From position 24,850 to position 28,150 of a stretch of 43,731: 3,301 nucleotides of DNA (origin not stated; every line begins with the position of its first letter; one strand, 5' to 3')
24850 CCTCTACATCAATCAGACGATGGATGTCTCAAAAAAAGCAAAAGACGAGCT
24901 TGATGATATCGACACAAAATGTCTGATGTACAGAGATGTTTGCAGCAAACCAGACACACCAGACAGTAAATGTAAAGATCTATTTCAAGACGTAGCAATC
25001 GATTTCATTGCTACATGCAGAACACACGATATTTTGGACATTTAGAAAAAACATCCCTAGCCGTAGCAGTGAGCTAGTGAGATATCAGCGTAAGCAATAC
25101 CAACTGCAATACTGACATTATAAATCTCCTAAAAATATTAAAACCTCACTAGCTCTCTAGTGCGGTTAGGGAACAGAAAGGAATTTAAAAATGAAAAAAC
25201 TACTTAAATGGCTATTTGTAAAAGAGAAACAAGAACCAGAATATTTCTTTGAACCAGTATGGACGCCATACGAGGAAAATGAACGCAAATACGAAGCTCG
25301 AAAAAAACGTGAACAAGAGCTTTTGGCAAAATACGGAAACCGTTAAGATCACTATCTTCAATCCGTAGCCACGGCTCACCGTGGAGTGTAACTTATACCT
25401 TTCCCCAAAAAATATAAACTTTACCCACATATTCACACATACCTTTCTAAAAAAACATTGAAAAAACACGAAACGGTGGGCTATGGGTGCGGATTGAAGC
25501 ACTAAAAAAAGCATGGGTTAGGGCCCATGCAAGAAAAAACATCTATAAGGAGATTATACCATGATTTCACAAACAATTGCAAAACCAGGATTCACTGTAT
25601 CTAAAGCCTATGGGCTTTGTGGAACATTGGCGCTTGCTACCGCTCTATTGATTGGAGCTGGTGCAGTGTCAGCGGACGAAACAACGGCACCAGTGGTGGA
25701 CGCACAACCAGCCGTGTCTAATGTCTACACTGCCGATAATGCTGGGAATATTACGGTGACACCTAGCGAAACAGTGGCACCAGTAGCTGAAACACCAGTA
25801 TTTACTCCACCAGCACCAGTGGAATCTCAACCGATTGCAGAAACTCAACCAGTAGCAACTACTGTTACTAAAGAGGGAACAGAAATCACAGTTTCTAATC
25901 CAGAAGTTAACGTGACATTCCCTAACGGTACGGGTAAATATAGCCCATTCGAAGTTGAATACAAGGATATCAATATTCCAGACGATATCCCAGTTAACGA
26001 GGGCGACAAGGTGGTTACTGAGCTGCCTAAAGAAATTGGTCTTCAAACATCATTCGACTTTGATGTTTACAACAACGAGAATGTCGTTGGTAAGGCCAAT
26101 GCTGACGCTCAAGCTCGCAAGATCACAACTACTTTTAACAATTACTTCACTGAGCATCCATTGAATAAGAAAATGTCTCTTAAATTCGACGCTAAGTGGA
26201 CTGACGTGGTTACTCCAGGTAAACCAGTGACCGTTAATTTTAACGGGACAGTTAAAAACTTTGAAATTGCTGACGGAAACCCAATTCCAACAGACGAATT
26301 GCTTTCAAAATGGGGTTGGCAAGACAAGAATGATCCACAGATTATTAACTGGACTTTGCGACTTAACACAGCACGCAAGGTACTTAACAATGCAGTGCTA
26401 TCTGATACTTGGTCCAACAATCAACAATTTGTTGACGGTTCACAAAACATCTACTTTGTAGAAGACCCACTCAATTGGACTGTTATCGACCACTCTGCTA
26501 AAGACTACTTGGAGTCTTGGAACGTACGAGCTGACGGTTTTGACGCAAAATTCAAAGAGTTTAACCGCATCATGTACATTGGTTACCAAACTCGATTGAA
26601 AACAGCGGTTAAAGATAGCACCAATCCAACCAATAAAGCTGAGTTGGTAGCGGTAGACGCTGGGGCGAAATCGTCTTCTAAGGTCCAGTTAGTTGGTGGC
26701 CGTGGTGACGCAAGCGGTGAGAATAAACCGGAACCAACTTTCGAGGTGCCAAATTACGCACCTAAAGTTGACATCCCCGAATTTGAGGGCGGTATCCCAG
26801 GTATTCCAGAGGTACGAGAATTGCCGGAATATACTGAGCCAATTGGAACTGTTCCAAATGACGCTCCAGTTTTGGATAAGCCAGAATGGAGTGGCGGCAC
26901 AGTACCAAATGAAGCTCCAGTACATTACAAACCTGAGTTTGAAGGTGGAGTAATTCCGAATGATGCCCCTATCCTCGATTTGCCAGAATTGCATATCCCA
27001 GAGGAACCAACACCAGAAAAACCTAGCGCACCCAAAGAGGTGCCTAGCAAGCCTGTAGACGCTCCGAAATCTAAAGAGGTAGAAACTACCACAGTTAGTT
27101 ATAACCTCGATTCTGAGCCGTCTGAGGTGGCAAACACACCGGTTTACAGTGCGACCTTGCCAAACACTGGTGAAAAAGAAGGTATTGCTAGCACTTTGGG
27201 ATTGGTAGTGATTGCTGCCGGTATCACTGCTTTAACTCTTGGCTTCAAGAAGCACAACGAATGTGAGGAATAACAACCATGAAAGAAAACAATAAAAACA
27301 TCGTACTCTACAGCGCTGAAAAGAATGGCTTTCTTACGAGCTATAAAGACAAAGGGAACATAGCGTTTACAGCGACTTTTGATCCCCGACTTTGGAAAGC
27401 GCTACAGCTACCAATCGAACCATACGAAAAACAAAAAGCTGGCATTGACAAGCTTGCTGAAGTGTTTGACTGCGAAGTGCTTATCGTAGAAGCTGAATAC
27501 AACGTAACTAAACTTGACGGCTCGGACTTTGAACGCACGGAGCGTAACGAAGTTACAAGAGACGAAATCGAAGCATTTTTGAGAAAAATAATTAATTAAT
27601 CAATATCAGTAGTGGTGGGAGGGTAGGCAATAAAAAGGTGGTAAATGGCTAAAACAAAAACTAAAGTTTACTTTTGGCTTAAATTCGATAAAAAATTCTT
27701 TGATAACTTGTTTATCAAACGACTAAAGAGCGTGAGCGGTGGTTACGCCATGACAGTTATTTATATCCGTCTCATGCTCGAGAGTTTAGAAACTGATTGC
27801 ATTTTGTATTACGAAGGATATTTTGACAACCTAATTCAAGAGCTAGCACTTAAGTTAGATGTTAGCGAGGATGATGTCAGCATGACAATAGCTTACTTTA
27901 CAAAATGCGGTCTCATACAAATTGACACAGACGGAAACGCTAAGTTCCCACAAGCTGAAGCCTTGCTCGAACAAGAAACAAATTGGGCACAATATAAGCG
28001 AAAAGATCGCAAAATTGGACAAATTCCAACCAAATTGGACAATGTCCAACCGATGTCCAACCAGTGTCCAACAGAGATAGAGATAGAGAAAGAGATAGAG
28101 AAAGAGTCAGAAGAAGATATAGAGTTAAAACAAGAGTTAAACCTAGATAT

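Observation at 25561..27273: Phage-encoded LPXTG cell-wall-anchored adhesin-like protein inside the early region (lysogenic-conversion candidate)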

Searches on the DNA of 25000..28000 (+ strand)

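Call 6: search_dna_similar(query=window:25000-28000:+, collection=phages, mode=near, max_rows=30)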
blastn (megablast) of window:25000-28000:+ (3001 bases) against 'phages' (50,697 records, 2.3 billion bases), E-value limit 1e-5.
Records with a match: 38; places in all: 38; records where one place covers at least 80% of the query: 2.
Best place of each record, by identity: 80-90% 33; 60-80% 5.
By first word of the organism name: Streptococcus 38.
By host as written in the record: Streptococcus thermophilus 21; Streptococcus thermophilus ST47795 4; Streptococcus salivarius 57.I 2; Streptococcus thermophilus VA214 2; Streptococcus thermophilus DSM 20617 2; Streptococcus thermophilus ST67009 2; Streptococcus salivarius JIM8777 1; Streptococcus salivarius DBO_AE_2 1; and 3 more.
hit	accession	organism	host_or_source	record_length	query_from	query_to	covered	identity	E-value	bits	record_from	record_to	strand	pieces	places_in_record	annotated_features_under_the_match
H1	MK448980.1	Streptococcus phage Javan536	Streptococcus salivarius JIM8777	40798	3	2637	75%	83.1%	0e+0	2028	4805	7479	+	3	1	hypothetical protein (x3)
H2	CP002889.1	Streptococcus phage YMC-2011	Streptococcus salivarius 57.I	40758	51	2546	81%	76.9%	0e+0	1292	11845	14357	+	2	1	lpxtg cell wall surface protein, collagen binding domain protein | hypothetical protein (x2)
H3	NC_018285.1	Streptococcus phage YMC-2011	Streptococcus salivarius 57.I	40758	51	2546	81%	76.9%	0e+0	1292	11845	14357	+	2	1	LPXTG cell wall anchor domain-containing protein | hypothetical protein (x2)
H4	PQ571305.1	Streptococcus phage SA-TP2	Streptococcus salivarius DBO_AE_2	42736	56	3001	57%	82.1%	0e+0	1434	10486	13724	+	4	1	LPXTG cell wall anchor domain-containing protein | replisome organizer | hypothetical protein (x3)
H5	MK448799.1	Streptococcus phage Javan535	Streptococcus salivarius JF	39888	141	1013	29%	77.1%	9e-128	464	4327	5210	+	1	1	sialidase | hypothetical protein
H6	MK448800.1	Streptococcus phage Javan539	Streptococcus salivarius NCTC_8618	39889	141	1013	29%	77.1%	9e-128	464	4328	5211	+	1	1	sialidase | hypothetical protein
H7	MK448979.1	Streptococcus phage Javan534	Streptococcus salivarius ATCC_7073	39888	141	1013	29%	77.1%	9e-128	464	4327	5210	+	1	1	sialidase | hypothetical protein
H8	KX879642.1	Streptococcus phage CHPC926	Streptococcus thermophilus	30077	2651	3001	12%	88.3%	6e-115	422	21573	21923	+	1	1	replication initiation protein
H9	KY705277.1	Streptococcus phage P7951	Streptococcus thermophilus ST47795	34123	2651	3001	12%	88.3%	6e-115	422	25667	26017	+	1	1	DNA replication protein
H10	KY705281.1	Streptococcus phage P7955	Streptococcus thermophilus ST47795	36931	2651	3001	12%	88.3%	6e-115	422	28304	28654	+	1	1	DNA replication protein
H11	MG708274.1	Streptococcus phage vB_SthS_VA214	Streptococcus thermophilus VA214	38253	2651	3001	12%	88.3%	6e-115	422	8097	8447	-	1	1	replication initiation protein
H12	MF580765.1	Streptococcus phage A0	Streptococcus thermophilus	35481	2651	3001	12%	88.3%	6e-115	422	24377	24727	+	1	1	replisome organizer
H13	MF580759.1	Streptococcus phage 7A5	Streptococcus thermophilus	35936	2651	3001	12%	88.3%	6e-115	422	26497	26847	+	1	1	replisome organizer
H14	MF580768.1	Streptococcus phage C0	Streptococcus thermophilus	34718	2651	3001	12%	88.3%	6e-115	422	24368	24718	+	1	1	replisome organizer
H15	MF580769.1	Streptococcus phage L5A1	Streptococcus thermophilus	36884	2651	3001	12%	88.3%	6e-115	422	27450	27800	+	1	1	replisome organizer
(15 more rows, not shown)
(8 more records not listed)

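Call 38: search_rna_families(source=window, start=25000, end=25700, threshold=evalue, max_evalue=10)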
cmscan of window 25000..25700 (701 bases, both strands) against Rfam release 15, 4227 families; matches with E-value up to 10: 6.
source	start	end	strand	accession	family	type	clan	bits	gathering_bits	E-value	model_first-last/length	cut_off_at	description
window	25492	25548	+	RF01842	mycoplasma_FSE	Cis-reg; frameshift_element;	-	31.6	88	0.1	1-87/87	no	mycoplasma ribosomal frameshift element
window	25046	25102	-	RF02399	NsiR1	Gene; sRNA;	-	18.2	39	0.6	1-60/60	no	Nitrogen stress-induced RNA 1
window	25356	25499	-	RF01005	MIR530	Gene; miRNA;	-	16.4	85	2.8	13-162/172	no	MIR530 microRNA precursor family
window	25502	25574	-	RF02866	ncS16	Gene; sRNA;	-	15.8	48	2.4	1-83/83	no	Burkholderia sRNA 16 (Bc_KC_sr1)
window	25086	25198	-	RF01385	isrA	Gene; sRNA;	-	13.1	51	3.5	1-129/129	no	isrA Hfq binding RNA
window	25090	25169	-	RF00140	Alpha_RBS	Cis-reg;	-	11.7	38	4.6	1-110/110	no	Alpha operon ribosome binding site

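Call 74: search_dna_similar(query=window:25340-25565:+, collection=phages, mode=distant, max_rows=40, max_evalue=0.001)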
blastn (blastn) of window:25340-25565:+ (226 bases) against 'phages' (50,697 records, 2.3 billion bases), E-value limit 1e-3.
Records with a match: 288; places in all: 290; records where one place covers at least 80% of the query: 170.
Best place of each record, by identity: >=99% 2; 95-99% 1; 80-90% 53; 60-80% 232.
By first word of the organism name: Streptococcus 288.
By host as written in the record: Streptococcus thermophilus 177; Streptococcus thermophilus ST47795 10; - 10; Streptococcus thermophilus ST67009 9; Streptococcus thermophilus ST64987 8; Streptococcus thermophilus ST64985 7; Streptococcus thermophilus ST64715 6; Streptococcus thermophilus ST69763 6; and 25 more.
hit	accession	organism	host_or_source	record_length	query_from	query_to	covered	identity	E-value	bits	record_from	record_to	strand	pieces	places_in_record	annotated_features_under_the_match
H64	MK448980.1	Streptococcus phage Javan536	Streptococcus salivarius JIM8777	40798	1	226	100%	95.2%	9e-95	351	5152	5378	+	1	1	hypothetical protein (x2)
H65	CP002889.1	Streptococcus phage YMC-2011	Streptococcus salivarius 57.I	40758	1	226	100%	86.4%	4e-68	262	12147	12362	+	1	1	hypothetical protein | lpxtg cell wall surface protein, collagen binding domain protein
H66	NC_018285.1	Streptococcus phage YMC-2011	Streptococcus salivarius 57.I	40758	1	226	100%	86.4%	4e-68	262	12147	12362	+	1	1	hypothetical protein | LPXTG cell wall anchor domain-containing protein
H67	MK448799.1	Streptococcus phage Javan535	Streptococcus salivarius JF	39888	1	225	100%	81.5%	2e-47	194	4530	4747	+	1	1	hypothetical protein | sialidase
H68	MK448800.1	Streptococcus phage Javan539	Streptococcus salivarius NCTC_8618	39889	1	225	100%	81.5%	2e-47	194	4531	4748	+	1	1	hypothetical protein | sialidase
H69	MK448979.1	Streptococcus phage Javan534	Streptococcus salivarius ATCC_7073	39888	1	225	100%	81.5%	2e-47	194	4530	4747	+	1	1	hypothetical protein | sialidase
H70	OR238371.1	Streptococcus phage SVep1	Streptococcus vestibularis SVE8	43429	26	226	89%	78.8%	3e-38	164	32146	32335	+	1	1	hypothetical protein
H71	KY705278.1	Streptococcus phage P7952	Streptococcus thermophilus ST47795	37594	18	225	92%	76.1%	1e-30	138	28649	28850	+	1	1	none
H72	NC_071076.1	Streptococcus phage P7952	Streptococcus thermophilus ST47795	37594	18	225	92%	76.1%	1e-30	138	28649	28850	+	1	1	none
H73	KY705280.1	Streptococcus phage P7954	Streptococcus thermophilus ST47795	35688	18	225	92%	75.7%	1e-30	138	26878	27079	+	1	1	none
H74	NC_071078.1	Streptococcus phage P7954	Streptococcus thermophilus ST47795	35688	18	225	92%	75.7%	1e-30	138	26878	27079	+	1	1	none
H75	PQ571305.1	Streptococcus phage SA-TP2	Streptococcus salivarius DBO_AE_2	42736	12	225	95%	71.7%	1e-17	95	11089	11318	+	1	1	LPXTG cell wall anchor domain-containing protein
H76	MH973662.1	Streptococcus phage SW7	Streptococcus thermophilus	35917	18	225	92%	72.8%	5e-16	90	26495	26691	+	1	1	none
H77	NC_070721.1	Streptococcus phage SW7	Streptococcus thermophilus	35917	18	225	92%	72.8%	5e-16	90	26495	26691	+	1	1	none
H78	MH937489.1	Streptococcus phage CHPC1034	Streptococcus thermophilus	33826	18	225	92%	72.6%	2e-15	88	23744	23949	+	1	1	hypothetical protein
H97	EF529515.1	Streptococcus phage 858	Streptococcus thermophilus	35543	16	225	93%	70.8%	7e-14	82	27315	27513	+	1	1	none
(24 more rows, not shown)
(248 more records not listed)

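Call 75: get_annotated_region(hit=H97, flank=3500)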
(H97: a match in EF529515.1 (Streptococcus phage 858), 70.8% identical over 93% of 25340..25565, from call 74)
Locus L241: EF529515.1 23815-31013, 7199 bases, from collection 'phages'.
description: Streptococcus phage 858, complete genome.
organism: Streptococcus phage 858 (NCBI taxid 2914004)
taxonomy: Viruses; Duplodnaviria; Heunggongvirae; Uroviricota; Caudoviricetes; Aliceevansviridae; Brussowvirus; Brussowvirus bv858
host: Streptococcus thermophilus; source: -; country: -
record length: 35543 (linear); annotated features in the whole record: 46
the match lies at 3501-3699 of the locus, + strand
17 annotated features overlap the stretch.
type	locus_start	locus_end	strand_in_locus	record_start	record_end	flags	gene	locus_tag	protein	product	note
CDS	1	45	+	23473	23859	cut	-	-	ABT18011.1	orf23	-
CDS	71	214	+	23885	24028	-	-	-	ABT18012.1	orf24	-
CDS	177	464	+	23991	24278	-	-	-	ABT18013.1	orf25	-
CDS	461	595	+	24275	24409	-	-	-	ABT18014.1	orf26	-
CDS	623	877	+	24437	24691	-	-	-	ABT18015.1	orf27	-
CDS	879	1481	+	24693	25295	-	-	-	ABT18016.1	orf28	-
CDS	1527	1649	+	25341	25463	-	-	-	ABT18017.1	orf29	-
CDS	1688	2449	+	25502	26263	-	-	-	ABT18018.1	orf30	-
CDS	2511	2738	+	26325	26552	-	-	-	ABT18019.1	orf31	-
CDS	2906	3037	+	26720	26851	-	-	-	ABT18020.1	orf32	-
CDS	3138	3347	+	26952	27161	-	-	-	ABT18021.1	orf33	-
CDS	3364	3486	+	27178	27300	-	-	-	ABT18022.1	orf34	-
CDS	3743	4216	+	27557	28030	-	-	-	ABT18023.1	orf35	-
CDS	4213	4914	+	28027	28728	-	-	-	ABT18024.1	orf36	-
CDS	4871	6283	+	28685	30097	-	-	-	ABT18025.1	orf37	-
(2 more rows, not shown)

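Call 76: get_annotated_region(hit=H70, flank=3500)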
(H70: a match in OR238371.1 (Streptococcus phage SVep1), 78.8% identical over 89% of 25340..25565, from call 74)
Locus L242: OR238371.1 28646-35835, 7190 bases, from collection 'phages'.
description: Streptococcus phage SVep1, complete genome.
organism: Streptococcus phage SVep1 (NCBI taxid 3073028)
taxonomy: Viruses; Duplodnaviria; Heunggongvirae; Uroviricota; Caudoviricetes
host: Streptococcus vestibularis SVE8; source: Streptococcus vestibularis treated with Mitomycin C; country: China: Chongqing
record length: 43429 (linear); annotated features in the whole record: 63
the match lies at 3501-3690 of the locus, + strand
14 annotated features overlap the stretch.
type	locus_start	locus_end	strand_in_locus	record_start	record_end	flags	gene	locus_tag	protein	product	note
CDS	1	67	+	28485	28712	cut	-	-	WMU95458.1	hypothetical protein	-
CDS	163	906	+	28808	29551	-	-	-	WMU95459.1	antirepressor protein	-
CDS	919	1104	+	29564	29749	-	-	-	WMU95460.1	hypothetical protein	-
CDS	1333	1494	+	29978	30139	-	-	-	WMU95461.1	hypothetical protein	-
CDS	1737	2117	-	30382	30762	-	-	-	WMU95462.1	hypothetical protein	-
CDS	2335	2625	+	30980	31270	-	-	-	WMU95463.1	hypothetical protein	-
CDS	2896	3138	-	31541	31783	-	-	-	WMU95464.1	hypothetical protein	-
CDS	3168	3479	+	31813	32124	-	-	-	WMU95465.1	hypothetical protein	-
CDS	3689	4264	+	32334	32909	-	-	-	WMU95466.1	hypothetical protein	-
CDS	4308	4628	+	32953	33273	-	-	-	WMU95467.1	hypothetical protein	-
CDS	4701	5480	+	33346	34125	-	-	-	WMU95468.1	putative DNA replication protein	-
CDS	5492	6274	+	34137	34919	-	-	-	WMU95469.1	helicase loader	Helicase loader DnaI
CDS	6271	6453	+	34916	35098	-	-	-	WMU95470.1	hypothetical protein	-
CDS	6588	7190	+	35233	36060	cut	-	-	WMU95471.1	recombinational DNA repair protein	Recombinational DNA repair protein RecT (prophage associated)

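Call 82: search_dna_similar(query=window:25340-25565:+, collection=phages, mode=distant, max_rows=30, max_evalue=0.001, rows=spread)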
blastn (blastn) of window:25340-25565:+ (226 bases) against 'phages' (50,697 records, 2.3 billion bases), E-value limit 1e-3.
Records with a match: 288; places in all: 290; records where one place covers at least 80% of the query: 170.
Best place of each record, by identity: >=99% 2; 95-99% 1; 80-90% 53; 60-80% 232.
By first word of the organism name: Streptococcus 288.
By host as written in the record: Streptococcus thermophilus 177; Streptococcus thermophilus ST47795 10; - 10; Streptococcus thermophilus ST67009 9; Streptococcus thermophilus ST64987 8; Streptococcus thermophilus ST64985 7; Streptococcus thermophilus ST64715 6; Streptococcus thermophilus ST69763 6; and 25 more.
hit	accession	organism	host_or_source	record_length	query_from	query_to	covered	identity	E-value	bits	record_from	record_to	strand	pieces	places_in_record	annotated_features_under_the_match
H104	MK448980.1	Streptococcus phage Javan536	Streptococcus salivarius JIM8777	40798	1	226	100%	95.2%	9e-95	351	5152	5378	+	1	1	hypothetical protein (x2)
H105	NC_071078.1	Streptococcus phage P7954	Streptococcus thermophilus ST47795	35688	18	225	92%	75.7%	1e-30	138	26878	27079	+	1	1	none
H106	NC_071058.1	Streptococcus phage CHPC1282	Streptococcus thermophilus STCH_16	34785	18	225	92%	71.7%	5e-16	90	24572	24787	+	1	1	none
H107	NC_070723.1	Streptococcus phage SWK3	Streptococcus thermophilus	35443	18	225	92%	71.7%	2e-14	84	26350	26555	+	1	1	none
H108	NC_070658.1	Streptococcus phage CHPC1029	Streptococcus thermophilus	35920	18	225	92%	71.4%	3e-12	78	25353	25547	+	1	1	none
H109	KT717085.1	Streptococcus phage 128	-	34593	18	225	92%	70.8%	2e-13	81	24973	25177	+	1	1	none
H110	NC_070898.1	Streptococcus phage SW22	Streptococcus thermophilus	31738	17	225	92%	70.3%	8e-13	79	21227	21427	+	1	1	none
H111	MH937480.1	Streptococcus phage CHPC954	Streptococcus thermophilus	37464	18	225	92%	70.5%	2e-13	82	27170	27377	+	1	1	none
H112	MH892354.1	Streptococcus phage SW3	Streptococcus thermophilus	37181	16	225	93%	69.4%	4e-10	70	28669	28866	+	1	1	none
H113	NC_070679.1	Streptococcus phage CHPC927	Streptococcus thermophilus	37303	18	225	92%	69.9%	1e-10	73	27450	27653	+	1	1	none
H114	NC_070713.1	Streptococcus phage STP1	Streptococcus thermophilus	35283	18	223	91%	70.2%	1e-11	75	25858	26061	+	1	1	none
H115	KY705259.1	Streptococcus phage P5641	Streptococcus thermophilus ST66564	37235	18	225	92%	69.3%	5e-9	66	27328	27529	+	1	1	none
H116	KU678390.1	Streptococcus phage 9872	Streptococcus thermophilus ST64987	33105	18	225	92%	69.1%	2e-8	64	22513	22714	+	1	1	none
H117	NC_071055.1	Streptococcus phage SW24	Streptococcus thermophilus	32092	18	225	92%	68.8%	2e-7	62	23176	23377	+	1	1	none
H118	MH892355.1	Streptococcus phage SW4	Streptococcus thermophilus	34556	18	225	92%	68.0%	5e-9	67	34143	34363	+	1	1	none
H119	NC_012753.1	Streptococcus phage 5093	Streptococcus thermophilus CSK939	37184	16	206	85%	70.9%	1e-9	69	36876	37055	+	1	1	none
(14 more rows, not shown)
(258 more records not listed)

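Call 85: get_annotated_region(hit=H116, flank=700)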
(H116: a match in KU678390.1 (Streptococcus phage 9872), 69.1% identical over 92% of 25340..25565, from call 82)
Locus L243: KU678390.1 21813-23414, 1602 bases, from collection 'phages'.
description: Streptococcus phage 9872, complete genome.
organism: Streptococcus phage 9872 (NCBI taxid 1814958)
taxonomy: Viruses; Duplodnaviria; Heunggongvirae; Uroviricota; Caudoviricetes; Piorkowskivirus; Piorkowskivirus pv9872
host: Streptococcus thermophilus ST64987; source: dairy whey; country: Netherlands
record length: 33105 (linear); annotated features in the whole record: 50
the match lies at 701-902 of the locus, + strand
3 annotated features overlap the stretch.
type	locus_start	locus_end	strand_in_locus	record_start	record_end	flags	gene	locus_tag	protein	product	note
CDS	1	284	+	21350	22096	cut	-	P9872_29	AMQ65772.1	antirepressor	-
CDS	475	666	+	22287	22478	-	-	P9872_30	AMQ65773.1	hypothetical protein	-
CDS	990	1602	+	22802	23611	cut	-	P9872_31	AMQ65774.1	DNA replication protein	-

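Call 86: get_annotated_region(hit=H119, flank=700)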
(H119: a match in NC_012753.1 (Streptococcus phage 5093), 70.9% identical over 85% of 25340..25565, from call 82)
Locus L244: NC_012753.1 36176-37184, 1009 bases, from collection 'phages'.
description: Streptococcus phage 5093, complete genome.
organism: Streptococcus phage 5093 (NCBI taxid 646413)
taxonomy: Viruses; Duplodnaviria; Heunggongvirae; Uroviricota; Caudoviricetes; Aliceevansviridae; Vansinderenvirus; Vansinderenvirus 5093
host: Streptococcus thermophilus CSK939; source: mozzarella whey sample; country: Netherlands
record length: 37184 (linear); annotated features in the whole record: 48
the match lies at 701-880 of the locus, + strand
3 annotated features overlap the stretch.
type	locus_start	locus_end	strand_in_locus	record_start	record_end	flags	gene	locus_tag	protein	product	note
CDS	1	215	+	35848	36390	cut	-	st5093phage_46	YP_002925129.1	anti-repressor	-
CDS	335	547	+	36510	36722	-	-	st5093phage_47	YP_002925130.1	putative cro repressor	-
CDS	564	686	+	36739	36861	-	-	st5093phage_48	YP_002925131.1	hypothetical protein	-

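Call 87: get_annotated_region(hit=H105, flank=700)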
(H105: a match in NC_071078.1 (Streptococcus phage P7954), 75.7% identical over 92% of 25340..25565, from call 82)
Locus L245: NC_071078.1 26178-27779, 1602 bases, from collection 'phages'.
description: Streptococcus phage P7954, complete genome.
organism: Streptococcus phage P7954 (NCBI taxid 1971439)
taxonomy: Viruses; Duplodnaviria; Heunggongvirae; Uroviricota; Caudoviricetes; Aliceevansviridae; Brussowvirus; Brussowvirus P7954
host: Streptococcus thermophilus ST47795; source: whey; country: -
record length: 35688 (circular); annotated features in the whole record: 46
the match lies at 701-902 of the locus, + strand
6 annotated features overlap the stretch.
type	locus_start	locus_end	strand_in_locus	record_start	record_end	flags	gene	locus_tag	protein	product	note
CDS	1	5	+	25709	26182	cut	-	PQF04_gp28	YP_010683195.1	hypothetical protein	-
CDS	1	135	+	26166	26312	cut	-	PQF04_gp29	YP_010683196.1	hypothetical protein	-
CDS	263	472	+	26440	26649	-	-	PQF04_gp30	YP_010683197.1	Cro-like repressor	-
CDS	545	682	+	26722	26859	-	-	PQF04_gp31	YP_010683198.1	hypothetical protein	-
CDS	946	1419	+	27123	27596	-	-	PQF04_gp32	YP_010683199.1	hypothetical protein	-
CDS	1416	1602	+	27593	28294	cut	-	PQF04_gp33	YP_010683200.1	DNA binding protein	-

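Call 88: get_annotated_region(hit=H110, flank=700)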
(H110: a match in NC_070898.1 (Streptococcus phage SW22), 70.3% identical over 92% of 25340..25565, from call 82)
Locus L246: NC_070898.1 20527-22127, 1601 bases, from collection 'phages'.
description: Streptococcus phage SW22, complete genome.
organism: Streptococcus phage SW22 (NCBI taxid 2419643)
taxonomy: Viruses; Duplodnaviria; Heunggongvirae; Uroviricota; Caudoviricetes; Piorkowskivirus; Piorkowskivirus SW22
host: Streptococcus thermophilus; source: whey; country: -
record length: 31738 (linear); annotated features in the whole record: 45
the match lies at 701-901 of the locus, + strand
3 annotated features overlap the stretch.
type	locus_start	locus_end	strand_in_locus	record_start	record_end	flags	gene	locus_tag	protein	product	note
CDS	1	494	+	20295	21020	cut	-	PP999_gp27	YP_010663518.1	anti-repressor Ant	-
CDS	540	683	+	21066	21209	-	-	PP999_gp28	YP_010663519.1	hypothetical protein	-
CDS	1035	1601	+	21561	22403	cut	-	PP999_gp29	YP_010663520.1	replication protein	-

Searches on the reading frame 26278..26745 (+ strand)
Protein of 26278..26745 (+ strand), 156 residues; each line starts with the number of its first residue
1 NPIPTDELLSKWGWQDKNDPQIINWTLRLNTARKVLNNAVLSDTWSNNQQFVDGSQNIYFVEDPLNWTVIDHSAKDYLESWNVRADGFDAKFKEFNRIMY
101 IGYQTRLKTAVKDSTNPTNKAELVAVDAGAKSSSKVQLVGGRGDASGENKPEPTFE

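Call 67: search_solved_structures(query=window:26278-26745:+, max_evalue=10, show_alignments=4)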
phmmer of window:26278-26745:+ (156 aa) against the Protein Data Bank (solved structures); distinct sequences matched with E-value up to 10: 0.
